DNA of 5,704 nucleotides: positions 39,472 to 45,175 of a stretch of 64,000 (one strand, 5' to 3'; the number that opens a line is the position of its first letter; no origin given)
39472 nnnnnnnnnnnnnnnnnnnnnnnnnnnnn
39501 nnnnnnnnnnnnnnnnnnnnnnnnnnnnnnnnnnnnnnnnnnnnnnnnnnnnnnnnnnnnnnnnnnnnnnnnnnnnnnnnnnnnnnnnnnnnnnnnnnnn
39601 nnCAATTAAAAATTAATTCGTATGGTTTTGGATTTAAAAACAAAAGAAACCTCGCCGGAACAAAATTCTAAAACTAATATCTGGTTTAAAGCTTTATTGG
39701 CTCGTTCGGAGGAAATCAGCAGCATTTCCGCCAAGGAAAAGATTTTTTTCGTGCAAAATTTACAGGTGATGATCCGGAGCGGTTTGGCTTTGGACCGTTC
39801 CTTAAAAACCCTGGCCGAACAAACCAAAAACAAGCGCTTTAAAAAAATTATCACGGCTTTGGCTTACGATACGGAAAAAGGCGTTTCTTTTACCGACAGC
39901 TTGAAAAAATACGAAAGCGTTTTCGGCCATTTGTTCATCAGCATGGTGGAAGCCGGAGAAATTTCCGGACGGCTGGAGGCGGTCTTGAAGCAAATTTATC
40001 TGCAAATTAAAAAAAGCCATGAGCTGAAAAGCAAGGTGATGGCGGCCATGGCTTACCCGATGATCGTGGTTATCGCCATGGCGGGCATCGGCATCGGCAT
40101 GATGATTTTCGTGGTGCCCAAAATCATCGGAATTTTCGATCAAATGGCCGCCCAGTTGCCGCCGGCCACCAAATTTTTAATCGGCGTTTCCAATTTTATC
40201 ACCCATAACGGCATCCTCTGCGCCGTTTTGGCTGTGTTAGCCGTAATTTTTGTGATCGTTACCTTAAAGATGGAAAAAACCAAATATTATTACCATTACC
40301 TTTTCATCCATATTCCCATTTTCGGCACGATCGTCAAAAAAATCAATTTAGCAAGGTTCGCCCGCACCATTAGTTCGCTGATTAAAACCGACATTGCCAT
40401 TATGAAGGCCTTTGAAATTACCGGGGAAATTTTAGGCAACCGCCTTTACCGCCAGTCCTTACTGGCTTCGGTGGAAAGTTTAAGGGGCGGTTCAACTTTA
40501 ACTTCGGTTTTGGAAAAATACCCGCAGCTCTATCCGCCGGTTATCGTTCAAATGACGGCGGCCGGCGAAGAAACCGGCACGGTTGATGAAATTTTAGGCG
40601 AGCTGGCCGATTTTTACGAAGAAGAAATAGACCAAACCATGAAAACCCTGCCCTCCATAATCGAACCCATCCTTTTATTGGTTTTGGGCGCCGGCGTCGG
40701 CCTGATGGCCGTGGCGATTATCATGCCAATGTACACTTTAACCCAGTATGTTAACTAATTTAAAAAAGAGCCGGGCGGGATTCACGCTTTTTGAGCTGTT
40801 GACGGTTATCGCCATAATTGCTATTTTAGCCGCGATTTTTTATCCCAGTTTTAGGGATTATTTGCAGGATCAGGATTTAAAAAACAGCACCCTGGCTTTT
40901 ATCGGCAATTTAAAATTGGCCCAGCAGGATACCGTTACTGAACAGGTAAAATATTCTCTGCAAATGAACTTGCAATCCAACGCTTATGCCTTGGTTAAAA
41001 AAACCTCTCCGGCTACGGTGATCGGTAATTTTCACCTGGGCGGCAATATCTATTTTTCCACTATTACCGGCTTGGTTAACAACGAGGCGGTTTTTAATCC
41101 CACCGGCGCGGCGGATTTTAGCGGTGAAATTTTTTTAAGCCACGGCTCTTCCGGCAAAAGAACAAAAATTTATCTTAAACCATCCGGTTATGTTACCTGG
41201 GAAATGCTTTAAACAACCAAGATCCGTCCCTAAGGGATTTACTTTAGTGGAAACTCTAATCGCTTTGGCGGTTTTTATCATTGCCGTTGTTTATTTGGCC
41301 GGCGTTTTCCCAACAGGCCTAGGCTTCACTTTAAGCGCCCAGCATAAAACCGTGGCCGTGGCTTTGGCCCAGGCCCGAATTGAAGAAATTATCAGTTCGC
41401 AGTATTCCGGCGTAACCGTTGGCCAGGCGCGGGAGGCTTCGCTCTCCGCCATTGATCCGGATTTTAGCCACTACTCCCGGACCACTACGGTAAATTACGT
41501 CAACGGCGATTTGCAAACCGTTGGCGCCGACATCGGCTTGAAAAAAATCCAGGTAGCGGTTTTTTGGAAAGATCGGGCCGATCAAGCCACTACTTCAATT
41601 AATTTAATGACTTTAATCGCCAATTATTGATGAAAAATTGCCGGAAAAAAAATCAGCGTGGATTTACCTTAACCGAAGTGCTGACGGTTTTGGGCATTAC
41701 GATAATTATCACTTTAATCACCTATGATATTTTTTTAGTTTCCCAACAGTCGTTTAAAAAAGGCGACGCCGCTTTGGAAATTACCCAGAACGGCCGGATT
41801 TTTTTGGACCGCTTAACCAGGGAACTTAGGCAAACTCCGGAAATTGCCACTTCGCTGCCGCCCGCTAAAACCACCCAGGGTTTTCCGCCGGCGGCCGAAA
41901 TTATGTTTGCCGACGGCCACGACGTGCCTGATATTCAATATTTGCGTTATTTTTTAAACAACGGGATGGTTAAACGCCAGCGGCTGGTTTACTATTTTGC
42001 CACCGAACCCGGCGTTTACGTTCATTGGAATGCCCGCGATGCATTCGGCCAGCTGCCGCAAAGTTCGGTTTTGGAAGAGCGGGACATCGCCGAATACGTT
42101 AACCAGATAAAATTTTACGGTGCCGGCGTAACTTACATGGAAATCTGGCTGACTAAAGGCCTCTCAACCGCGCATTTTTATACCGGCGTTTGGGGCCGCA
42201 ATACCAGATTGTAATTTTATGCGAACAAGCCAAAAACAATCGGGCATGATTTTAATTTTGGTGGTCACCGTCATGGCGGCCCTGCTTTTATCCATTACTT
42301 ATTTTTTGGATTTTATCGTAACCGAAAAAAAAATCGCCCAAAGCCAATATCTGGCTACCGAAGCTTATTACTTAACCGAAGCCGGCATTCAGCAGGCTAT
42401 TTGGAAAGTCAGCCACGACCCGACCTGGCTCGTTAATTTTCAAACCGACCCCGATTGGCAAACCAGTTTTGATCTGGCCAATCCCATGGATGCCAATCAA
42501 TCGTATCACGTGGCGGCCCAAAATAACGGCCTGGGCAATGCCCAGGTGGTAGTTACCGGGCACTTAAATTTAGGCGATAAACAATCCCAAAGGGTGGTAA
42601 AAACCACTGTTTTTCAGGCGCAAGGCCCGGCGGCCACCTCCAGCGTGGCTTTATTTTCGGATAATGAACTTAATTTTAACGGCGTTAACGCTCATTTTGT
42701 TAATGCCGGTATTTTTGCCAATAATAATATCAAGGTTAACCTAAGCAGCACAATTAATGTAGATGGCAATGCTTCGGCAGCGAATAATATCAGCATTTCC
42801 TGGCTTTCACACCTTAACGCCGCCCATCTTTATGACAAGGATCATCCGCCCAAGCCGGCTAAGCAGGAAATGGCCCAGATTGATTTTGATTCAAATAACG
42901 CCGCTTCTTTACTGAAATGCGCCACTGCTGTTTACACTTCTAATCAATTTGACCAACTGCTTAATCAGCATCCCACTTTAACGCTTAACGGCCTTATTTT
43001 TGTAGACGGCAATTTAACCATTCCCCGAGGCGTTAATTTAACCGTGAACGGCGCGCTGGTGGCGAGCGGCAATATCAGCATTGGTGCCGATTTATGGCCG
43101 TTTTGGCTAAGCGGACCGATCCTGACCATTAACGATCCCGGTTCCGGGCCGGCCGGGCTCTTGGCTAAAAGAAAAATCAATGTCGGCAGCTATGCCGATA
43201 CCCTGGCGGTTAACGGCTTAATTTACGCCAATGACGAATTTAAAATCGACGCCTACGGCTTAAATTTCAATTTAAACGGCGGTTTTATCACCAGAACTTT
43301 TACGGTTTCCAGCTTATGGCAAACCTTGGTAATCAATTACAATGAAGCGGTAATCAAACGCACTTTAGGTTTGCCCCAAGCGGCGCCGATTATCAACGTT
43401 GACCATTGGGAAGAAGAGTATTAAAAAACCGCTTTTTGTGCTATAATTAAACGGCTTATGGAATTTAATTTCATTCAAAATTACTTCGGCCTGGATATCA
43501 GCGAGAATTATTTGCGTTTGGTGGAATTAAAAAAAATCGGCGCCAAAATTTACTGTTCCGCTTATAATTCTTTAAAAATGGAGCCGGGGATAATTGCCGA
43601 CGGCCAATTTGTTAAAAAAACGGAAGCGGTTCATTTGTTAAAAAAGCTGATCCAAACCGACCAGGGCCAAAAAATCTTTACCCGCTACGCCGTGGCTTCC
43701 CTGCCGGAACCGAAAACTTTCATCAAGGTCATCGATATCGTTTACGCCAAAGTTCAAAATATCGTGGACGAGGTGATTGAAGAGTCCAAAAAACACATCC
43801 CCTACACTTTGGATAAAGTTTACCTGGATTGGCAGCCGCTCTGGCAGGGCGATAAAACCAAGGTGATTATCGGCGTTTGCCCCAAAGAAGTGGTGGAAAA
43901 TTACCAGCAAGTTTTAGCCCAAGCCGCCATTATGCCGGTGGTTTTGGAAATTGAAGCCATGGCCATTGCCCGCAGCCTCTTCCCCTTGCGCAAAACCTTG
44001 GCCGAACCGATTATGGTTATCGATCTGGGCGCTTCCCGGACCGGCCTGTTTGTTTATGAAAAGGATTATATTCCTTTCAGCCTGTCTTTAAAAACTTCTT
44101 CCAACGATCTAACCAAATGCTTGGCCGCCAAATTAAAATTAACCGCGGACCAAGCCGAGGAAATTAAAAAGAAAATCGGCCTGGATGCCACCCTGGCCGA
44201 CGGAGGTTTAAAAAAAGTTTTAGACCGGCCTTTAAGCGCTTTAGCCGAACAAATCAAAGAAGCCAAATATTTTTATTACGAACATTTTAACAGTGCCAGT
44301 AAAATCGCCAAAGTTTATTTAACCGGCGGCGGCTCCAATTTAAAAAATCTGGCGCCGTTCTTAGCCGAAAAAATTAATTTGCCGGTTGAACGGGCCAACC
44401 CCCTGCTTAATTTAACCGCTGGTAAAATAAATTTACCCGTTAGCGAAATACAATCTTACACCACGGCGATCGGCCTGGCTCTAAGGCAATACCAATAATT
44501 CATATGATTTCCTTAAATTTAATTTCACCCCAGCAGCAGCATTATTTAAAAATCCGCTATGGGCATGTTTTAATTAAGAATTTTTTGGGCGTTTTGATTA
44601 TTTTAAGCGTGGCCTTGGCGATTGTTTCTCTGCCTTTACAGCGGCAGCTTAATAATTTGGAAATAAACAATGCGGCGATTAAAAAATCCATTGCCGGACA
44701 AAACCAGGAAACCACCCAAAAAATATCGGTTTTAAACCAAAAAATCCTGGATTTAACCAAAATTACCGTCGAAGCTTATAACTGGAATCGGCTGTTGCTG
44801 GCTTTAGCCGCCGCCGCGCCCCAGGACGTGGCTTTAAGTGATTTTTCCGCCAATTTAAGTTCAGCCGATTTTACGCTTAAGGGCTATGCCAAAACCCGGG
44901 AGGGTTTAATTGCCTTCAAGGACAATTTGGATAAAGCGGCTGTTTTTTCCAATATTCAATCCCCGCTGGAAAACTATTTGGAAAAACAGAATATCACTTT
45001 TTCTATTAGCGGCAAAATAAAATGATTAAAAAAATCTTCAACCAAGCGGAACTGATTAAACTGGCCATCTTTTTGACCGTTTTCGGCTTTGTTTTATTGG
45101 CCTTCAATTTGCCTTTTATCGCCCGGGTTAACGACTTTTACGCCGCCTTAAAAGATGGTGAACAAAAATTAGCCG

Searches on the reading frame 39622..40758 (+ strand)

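Call 101: search_protein_families(library=pfam, proteins=[window:39622-40758:+], max_evalue=0.001)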
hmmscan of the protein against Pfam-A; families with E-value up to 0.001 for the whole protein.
window:39622-40758:+ (378 aa): 1 family
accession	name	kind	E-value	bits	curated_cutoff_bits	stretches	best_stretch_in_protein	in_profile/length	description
PF00482.28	T2SSF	-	4.1e-51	172.6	25.2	2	43-166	1-125/125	Type II secretion system (T2SS), protein F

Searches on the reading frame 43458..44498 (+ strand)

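Call 101: search_protein_families(library=pfam, proteins=[window:43458-44498:+], max_evalue=0.001)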
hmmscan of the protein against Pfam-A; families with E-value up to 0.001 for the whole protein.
window:43458-44498:+ (346 aa): 3 families
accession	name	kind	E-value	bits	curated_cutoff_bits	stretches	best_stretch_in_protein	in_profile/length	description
PF11104.14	PilM_2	-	6.7e-38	130.9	27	1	11-344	1-339/340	Type IV pilus assembly protein PilM;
PF14450.12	FtsA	-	5.5e-10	40.1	31.8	1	186-325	1-114/127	Cell division protein FtsA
PF06723.19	MreB_Mbl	-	1.7e-05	24.3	27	0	252-315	243-306/327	MreB/Mbl protein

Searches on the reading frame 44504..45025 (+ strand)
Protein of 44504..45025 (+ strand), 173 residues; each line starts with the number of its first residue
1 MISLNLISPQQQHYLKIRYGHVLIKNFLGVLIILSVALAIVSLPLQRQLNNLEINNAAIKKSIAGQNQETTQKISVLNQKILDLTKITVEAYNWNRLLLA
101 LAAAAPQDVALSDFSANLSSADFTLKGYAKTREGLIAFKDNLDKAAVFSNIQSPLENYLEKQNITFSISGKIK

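Call 101: search_protein_families(library=pfam, proteins=[window:44504-45025:+], max_evalue=0.001)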
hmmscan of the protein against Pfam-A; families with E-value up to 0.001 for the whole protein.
window:44504-45025:+ (173 aa): 1 family
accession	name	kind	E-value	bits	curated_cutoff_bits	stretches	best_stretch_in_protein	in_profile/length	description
PF05137.18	PilN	-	1.8e-05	25.1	22.8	1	97-152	2-55/78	Fimbrial assembly protein (PilN)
